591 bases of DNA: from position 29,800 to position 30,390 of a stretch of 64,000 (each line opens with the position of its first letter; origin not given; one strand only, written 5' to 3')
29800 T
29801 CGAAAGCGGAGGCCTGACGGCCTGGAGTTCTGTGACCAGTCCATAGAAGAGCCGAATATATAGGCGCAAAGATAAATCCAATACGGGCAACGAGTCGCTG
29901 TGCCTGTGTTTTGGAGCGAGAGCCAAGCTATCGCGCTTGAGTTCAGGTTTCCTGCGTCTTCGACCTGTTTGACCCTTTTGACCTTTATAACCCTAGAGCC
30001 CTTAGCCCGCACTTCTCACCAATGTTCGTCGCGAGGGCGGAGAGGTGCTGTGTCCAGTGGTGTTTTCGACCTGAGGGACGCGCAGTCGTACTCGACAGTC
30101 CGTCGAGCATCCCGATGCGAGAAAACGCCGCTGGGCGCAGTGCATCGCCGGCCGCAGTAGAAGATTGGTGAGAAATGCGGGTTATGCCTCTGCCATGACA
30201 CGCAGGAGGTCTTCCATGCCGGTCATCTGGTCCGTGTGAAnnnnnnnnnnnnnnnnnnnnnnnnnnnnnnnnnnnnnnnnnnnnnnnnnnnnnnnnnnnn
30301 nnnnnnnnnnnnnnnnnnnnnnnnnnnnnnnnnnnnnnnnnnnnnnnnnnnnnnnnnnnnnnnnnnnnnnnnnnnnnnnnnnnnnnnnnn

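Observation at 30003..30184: A TA-flanked MITE family with ~20-nt terminal inverted repeats: seven copies in 64 kb and no transposase in sight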

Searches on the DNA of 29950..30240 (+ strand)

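Call 28: search_rna_families(source=window, start=29950, end=30240, threshold=evalue, max_evalue=10, show_alignments=2)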
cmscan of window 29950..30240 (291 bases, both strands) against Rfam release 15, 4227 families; matches with E-value up to 10: 0.
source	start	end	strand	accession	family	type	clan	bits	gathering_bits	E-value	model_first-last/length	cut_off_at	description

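Call 38: build_rna_model(alignment_id=A1)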
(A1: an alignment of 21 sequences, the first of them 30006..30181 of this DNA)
Model R1 built from alignment A1 (21 sequences, 179 columns); structure: RNAalifold consensus.
model positions 176; base pairs 50; branch points 0; effective number of sequences 3.66; information 0.59 bits per position. Calibrated on 0.2 Mb of random sequence (short: E-values are rough).
structure used (alignment columns):
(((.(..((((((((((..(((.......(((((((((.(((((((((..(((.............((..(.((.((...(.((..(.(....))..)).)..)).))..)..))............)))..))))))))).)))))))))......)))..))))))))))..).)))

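Call 39: search_with_rna_model(model_id=R1, source=window, max_evalue=1, show_alignments=0)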
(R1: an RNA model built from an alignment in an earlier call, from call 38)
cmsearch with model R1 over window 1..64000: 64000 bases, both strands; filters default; matches with E-value up to 1: 14.
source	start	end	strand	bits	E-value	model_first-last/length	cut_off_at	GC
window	30006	30181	+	163.1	7.3e-46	1-176/176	no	0.62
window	22869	23044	-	158.3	1.7e-44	1-176/176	no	0.61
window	46025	46199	+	120.6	1.2e-33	1-176/176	no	0.54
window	56650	56876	+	68.1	1.6e-18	1-176/176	no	0.6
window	30006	30181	-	58.1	1.3e-15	1-176/176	no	0.62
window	22869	23044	+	47.8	1.2e-12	1-176/176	no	0.61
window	46025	46199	-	38.8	4.5e-10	1-176/176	no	0.54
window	56650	56876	-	26.8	1.3e-06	1-176/176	no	0.6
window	10331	10386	+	17.7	0.00053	1-176/176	no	0.57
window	62109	62281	+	14.6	0.0043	1-176/176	no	0.59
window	10331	10386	-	13.2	0.011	1-176/176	no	0.57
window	11980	12047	+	10.1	0.084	1-176/176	no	0.53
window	13627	13644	+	7.4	0.51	1-176/176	no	0.56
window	21934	21968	+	6.6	0.86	1-176/176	no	0.66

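Call 40: search_with_rna_model(model_id=R1, sources=[L001, L002, L003, L004, L005, L006, L007, L008, L009, L010, L011, L012, L013, L014, L015, L016, L017, L018, L019, L020, L021, L022, L023, L024, L025, L026, L027, L028, L029, L030, L031, L032, L033, L034, L035, L036, L037, L038, L039, L040, L041, L042, L043, L044, L045, L046, L047, L048, L049, L050, L051, L052, L053, L054, L055, L056, L057, L058, L059, L060, L061, L062, L063, L064, L065, L066, L067, L068, L069, L070, L071, L072, L073, L074, L075, L076, L077, L078, L079, L080, L081, L082, L083, L084, L085, L086, L087, L088, L089, L090, L091, L092, L093, L094, L095, L096, L097, L098, L099, window], max_evalue=0.00001, make_alignment=true)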
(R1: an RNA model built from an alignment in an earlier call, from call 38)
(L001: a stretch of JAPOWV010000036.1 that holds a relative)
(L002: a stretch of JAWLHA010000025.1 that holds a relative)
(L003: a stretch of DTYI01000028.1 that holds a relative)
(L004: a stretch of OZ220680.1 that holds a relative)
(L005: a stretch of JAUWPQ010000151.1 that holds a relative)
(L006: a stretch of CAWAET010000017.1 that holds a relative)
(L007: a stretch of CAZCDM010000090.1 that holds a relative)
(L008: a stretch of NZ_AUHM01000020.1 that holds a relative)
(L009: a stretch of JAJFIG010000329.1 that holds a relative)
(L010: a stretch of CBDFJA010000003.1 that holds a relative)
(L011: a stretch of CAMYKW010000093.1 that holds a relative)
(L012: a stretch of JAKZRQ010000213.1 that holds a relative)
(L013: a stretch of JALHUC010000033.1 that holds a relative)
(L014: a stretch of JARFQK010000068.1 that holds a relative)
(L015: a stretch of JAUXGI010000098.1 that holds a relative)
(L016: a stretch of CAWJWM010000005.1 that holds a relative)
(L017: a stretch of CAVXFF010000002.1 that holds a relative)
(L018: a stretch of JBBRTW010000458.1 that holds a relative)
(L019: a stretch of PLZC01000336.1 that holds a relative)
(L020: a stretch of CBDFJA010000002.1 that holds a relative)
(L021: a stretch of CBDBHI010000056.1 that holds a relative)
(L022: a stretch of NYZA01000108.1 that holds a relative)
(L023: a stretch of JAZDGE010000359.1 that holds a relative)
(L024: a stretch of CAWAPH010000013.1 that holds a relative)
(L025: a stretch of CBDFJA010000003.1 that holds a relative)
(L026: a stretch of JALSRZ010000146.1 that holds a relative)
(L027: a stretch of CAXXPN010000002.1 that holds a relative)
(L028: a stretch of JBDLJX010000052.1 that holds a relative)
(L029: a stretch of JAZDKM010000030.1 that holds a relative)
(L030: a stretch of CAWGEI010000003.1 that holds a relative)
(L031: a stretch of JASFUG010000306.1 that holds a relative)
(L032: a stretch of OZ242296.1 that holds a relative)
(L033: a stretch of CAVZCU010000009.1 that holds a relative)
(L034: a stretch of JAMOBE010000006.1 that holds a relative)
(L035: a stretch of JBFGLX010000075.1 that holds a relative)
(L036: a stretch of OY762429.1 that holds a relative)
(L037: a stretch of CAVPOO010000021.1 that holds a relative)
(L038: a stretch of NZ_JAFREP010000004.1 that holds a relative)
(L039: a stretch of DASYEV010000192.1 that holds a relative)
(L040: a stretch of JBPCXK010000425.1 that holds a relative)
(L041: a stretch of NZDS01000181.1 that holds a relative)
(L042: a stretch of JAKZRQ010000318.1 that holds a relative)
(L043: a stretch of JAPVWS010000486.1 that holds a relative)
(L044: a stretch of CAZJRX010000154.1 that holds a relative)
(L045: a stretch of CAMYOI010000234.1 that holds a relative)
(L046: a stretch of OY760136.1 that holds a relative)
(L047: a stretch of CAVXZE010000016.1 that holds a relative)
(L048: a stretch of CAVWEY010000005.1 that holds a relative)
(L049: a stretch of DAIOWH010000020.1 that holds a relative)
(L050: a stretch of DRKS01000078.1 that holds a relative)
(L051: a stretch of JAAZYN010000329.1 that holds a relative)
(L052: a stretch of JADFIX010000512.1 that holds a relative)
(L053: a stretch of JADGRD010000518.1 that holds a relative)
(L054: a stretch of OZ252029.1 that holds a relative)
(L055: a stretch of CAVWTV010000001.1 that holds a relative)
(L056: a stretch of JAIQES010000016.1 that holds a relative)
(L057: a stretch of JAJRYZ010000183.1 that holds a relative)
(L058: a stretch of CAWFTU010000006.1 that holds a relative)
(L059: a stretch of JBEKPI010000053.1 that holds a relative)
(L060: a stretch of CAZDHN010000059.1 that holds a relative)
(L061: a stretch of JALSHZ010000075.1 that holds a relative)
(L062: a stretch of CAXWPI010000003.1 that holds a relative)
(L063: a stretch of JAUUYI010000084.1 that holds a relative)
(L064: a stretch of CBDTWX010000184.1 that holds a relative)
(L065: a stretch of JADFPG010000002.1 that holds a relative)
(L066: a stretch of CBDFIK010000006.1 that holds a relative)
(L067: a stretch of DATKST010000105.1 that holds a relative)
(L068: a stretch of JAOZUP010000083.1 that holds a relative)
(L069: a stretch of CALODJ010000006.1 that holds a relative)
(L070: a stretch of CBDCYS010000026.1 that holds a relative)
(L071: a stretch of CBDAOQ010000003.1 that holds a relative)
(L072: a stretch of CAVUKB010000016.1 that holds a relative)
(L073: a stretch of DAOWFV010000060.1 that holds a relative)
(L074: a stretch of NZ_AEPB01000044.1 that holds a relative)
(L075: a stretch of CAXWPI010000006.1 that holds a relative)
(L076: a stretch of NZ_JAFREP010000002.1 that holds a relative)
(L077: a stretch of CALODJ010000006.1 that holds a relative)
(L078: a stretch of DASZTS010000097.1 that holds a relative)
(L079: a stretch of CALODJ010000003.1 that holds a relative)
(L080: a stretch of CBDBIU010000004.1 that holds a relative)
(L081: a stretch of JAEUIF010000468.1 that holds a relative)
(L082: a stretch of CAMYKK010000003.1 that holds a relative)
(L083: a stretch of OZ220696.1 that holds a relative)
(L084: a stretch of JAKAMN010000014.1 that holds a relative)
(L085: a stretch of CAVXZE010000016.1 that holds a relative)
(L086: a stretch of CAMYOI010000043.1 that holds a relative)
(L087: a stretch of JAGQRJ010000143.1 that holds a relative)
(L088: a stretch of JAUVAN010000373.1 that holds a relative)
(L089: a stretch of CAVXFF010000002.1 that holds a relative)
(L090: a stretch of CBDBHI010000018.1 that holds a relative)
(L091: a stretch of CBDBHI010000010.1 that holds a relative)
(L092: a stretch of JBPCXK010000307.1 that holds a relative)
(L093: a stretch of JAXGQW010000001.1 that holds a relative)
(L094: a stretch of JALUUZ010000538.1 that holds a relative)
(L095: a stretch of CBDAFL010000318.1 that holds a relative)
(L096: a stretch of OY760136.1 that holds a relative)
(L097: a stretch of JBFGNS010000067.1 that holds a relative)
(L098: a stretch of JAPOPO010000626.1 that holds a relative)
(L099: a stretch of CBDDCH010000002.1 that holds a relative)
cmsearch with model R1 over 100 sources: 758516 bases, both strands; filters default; matches with E-value up to 0.00001: 99.
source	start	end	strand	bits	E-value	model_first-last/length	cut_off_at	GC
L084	6994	7169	+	184.3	6.5e-51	1-176/176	no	0.64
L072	1093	1268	-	182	3e-50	1-176/176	no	0.64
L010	1690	1866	-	171.8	2.6e-47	1-176/176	no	0.63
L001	176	351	+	169.5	1.2e-46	1-176/176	no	0.65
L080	4677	4853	-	168.3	2.7e-46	1-176/176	no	0.63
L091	2112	2287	-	164.4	3.5e-45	1-176/176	no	0.62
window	30006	30181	+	163.1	8.7e-45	1-176/176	no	0.62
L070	1205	1381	+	158.9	1.4e-43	1-176/176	no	0.64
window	22869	23044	-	158.3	2.1e-43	1-176/176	no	0.61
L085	785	961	-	157.5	3.4e-43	1-176/176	no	0.67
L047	99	275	-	156.6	6.2e-43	1-176/176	no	0.67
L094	4251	4426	-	150.2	4.5e-41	1-176/176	no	0.63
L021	6595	6772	-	149.7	6e-41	1-176/176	no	0.63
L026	2357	2532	+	144.1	2.5e-39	1-176/176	no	0.68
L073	4212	4388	-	141.8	1.2e-38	1-176/176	no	0.59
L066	46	222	+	137.4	2.1e-37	1-176/176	no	0.61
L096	924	1099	-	135.3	8.5e-37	1-176/176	no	0.68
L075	934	1125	-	133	3.9e-36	1-176/176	no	0.61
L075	3639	3830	-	127.9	1.2e-34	1-176/176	no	0.61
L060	708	880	+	124.2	1.4e-33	1-176/176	no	0.57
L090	3884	4049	-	123.4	2.3e-33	1-176/176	no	0.61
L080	836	1027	-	113.1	2.2e-30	1-176/176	no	0.63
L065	1936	2121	-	110.9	9.4e-30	1-176/176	no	0.45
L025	4787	4963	-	106.9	1.3e-28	1-176/176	no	0.62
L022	6044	6220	+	104.5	6.6e-28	1-176/176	no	0.62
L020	6097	6290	-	102.3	2.7e-27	1-176/176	no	0.61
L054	6361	6536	+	98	4.9e-26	1-176/176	no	0.63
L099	4929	5116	-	92.4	1.9e-24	1-176/176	no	0.63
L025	102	233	-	86.6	9.5e-23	24-154/176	no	0.65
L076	4195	4405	+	80.7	4.7e-21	1-176/176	no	0.57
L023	3207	3488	-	75.9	1.1e-19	1-176/176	no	0.66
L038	3296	3539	+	72.4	1.1e-18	1-176/176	no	0.59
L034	1779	1937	+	69.4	8.3e-18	1-176/176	no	0.53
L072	1093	1268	+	68.5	1.5e-17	1-176/176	no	0.64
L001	176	351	-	65.9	8.3e-17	1-176/176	no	0.65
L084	6994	7169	-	65.8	8.9e-17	1-176/176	no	0.64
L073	4212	4388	+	64.9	1.7e-16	1-176/176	no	0.59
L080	4677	4853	+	64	3.1e-16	1-176/176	no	0.63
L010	1690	1866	+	61.6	1.5e-15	1-176/176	no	0.63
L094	4251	4426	+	61.3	1.8e-15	1-176/176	no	0.63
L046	996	1257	+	59.3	6.9e-15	1-176/176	no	0.71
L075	934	1125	+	58.7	9.9e-15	1-176/176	no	0.61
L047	99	275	+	57.2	2.6e-14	1-176/176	no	0.67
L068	3789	3924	-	56.3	5e-14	42-176/176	5'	0.62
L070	1205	1381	-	55.9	6.6e-14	1-176/176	no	0.64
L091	2112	2287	+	55.2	1e-13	1-176/176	no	0.62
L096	7298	7559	-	54.5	1.6e-13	1-176/176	no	0.73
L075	3639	3830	+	53.1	4.2e-13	1-176/176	no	0.61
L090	3884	4049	+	52.8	5e-13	1-176/176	no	0.61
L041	5283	5422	-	52.5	6e-13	1-176/176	no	0.69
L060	708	880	-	52.4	6.7e-13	1-176/176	no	0.57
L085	785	961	+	51.5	1.2e-12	1-176/176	no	0.67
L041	5283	5422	+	50.5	2.3e-12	1-176/176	no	0.69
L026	2357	2532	-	50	3.3e-12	1-176/176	no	0.68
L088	3491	3560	-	48.2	1.1e-11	1-176/176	no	0.57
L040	3935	4093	-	46.6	3e-11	1-176/176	no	0.5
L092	528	657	-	45.6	6e-11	1-176/176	no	0.52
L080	836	1027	+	45.2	7.9e-11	1-176/176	no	0.63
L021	6595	6772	+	44.9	9.7e-11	1-176/176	no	0.63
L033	6719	6894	-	41.3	1e-09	1-176/176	no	0.51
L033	6719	6894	+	40.7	1.5e-09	1-176/176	no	0.51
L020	6097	6290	+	40.5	1.8e-09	1-176/176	no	0.61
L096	924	1099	+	40.4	1.9e-09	1-176/176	no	0.68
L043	3001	3127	-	39.2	4e-09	1-176/176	no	0.49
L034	1779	1937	-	38.6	6.2e-09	1-176/176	no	0.53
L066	46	222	-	36.9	1.9e-08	1-176/176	no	0.61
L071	1828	2068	-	36.8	2e-08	1-176/176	no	0.59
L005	2617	2748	-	36.1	3.2e-08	1-176/176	no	0.57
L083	4262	4500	+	36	3.5e-08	1-176/176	no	0.51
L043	3001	3127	+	35.2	5.9e-08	1-176/176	no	0.49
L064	1870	1920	+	34.5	9.6e-08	1-51/176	3'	0.63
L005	2617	2748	+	33.4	2e-07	1-176/176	no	0.57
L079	2507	2747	-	33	2.5e-07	1-176/176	no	0.53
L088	3491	3560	+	33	2.6e-07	1-176/176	no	0.57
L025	90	240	+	32.8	2.9e-07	12-165/176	no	0.67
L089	561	746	+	32.7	3e-07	1-176/176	no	0.67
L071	1828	2068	+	32.6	3.2e-07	1-176/176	no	0.59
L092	528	657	+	31.8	5.5e-07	1-176/176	no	0.52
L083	4262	4500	-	31.6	6.4e-07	1-176/176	no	0.51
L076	4195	4405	-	31.2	8.4e-07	1-176/176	no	0.57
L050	7651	7788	+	31.2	8.5e-07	1-152/176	3'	0.51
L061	2237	2282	-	30.9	1.1e-06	1-176/176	no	0.57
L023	3207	3488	+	30.8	1.1e-06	1-176/176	no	0.66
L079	2507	2747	+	30.7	1.1e-06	1-176/176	no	0.53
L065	1936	2121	+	30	1.9e-06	1-176/176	no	0.45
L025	4787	4963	+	29.8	2.2e-06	1-176/176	no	0.62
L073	4398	4547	-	29.6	2.5e-06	1-176/176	no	0.57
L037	3545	3784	+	29.3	3e-06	1-176/176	no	0.6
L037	3545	3784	-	29.2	3.1e-06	1-176/176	no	0.6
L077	5381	5465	+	28.7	4.3e-06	1-176/176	no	0.58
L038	3296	3539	-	28.6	4.6e-06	1-176/176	no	0.59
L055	4005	4137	-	27.8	7.7e-06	1-176/176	no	0.62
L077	5381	5465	-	27.8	7.9e-06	1-176/176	no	0.58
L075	1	39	-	27.7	8.5e-06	1-39/176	3'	0.59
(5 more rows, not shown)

Alignment A2: 99 matches aligned to the model, 470 columns, each read 5' to 3' on its own strand. Consensus structure (alignment columns), stored with it:
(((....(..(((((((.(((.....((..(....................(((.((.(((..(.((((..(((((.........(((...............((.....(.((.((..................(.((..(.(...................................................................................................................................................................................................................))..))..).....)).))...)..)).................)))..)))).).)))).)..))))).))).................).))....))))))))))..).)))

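Call 59: search_with_rna_model(model_id=R1, sources=[L100, L101, L102, L103, L104, L105, L106, L107, L108, L109, L110, L111, L112, L113, L114, L115, L116, L117, L118, L119, L120, L123, L124, L125, L126, L127, L128, L129, L130, L131, L132, L133, L134, L135, L136, L137, L138, L139, L140, L141, L142, L143, L144, L145, L146, L147, L148, L149, L150, L151], max_evalue=0.001)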
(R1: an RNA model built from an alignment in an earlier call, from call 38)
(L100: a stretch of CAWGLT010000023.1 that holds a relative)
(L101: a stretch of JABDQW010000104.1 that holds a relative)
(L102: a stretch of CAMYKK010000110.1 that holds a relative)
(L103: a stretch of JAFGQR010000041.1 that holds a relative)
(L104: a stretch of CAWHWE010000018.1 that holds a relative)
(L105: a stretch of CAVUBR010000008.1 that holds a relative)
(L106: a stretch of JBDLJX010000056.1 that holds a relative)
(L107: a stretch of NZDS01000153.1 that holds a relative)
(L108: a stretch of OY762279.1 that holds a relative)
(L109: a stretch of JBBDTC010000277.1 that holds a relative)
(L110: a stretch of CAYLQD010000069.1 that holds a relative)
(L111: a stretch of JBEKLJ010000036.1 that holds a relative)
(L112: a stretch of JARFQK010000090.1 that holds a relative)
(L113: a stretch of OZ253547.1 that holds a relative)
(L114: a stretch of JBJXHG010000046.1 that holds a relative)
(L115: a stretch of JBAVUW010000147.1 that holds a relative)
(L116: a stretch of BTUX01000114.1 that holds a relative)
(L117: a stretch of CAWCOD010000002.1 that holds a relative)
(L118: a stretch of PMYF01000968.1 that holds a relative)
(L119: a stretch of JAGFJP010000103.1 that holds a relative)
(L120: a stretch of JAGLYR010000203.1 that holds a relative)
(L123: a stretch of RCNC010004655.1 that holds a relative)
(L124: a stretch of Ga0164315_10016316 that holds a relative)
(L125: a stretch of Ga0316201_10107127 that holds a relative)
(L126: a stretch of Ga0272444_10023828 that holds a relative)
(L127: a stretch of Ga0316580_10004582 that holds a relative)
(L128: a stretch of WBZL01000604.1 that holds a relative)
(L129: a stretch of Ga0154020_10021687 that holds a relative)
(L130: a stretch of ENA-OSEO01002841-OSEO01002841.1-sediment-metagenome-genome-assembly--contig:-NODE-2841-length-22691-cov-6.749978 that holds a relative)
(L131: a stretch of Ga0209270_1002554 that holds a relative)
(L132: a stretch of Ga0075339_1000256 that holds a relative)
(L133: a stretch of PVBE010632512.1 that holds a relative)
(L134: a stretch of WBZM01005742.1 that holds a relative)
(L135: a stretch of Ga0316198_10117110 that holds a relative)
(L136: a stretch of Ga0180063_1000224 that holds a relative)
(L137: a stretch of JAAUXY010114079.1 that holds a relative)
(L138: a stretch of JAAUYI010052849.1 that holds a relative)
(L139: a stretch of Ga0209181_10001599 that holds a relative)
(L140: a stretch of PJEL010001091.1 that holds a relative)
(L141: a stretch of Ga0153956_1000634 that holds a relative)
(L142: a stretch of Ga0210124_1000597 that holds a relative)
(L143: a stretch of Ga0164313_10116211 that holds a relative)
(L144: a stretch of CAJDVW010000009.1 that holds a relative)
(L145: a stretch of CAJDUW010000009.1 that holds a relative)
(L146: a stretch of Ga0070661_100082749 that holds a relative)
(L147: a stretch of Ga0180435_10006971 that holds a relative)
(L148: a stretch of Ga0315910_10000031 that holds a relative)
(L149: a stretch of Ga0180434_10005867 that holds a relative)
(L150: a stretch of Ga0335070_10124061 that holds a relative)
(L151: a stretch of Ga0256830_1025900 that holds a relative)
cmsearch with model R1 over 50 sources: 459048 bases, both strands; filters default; matches with E-value up to 0.001: 26.
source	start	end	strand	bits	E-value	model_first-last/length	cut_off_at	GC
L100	7667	7838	+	128.8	3.8e-35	1-176/176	no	0.68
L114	2628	2800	+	98.4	2.3e-26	1-176/176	no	0.62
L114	2628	2800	-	56.9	2e-14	1-176/176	no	0.62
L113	4936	5098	+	48.1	6.9e-12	1-176/176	no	0.59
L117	4687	4775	-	41.2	6.5e-10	16-161/176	no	0.72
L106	6576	6607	+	40.4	1.1e-09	1-176/176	no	0.62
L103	3261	3294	-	39.4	2.3e-09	1-176/176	no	0.62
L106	6576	6607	-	38.6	3.7e-09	1-176/176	no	0.62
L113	4936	5098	-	38.4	4.1e-09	1-176/176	no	0.59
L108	774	1013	-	37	1.1e-08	1-176/176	no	0.63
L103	3261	3294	+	36.3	1.7e-08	1-176/176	no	0.62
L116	6948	7005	-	35.7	2.6e-08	1-176/176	no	0.6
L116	6948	7005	+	34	7.9e-08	1-176/176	no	0.6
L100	7667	7838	-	33.2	1.4e-07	1-176/176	no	0.68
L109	1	70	-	32.4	2.2e-07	1-70/176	3'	0.67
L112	4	243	+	31.2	5.1e-07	1-176/176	no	0.52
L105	3168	3248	-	30.9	6.3e-07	1-176/176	no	0.57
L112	4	243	-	30.2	9.5e-07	1-176/176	no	0.52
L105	3168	3248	+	30.1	1e-06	1-176/176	no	0.57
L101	4880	5119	-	29.7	1.4e-06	1-176/176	no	0.52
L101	4880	5119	+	28.5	3.1e-06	1-176/176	no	0.52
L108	774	1013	+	25.8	1.8e-05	1-176/176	no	0.63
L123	8605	8679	-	24.7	3.7e-05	53-125/176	no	0.53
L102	7262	7610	+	24.1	5.4e-05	1-176/176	no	0.53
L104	5563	5596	+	21.7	0.00028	1-176/176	no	0.68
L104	5563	5596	-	20.8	0.00051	1-176/176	no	0.68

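Call 67: search_with_rna_model(model_id=R1, sources=[L155, L156, L157, L158, L159], max_evalue=0.1)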
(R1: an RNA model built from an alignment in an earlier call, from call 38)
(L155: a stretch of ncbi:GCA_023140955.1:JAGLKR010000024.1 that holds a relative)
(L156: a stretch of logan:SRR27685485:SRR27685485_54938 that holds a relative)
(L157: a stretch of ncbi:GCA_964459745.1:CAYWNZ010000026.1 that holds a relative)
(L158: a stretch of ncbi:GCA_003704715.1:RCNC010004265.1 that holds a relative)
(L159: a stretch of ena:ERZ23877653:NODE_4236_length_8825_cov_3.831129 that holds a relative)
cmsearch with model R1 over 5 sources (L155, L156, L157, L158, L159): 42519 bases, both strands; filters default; matches with E-value up to 0.1: 2.
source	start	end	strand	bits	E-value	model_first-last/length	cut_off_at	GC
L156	3863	3995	+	12.2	0.014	1-176/176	no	0.62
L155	3328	3387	+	10.6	0.04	35-143/176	no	0.68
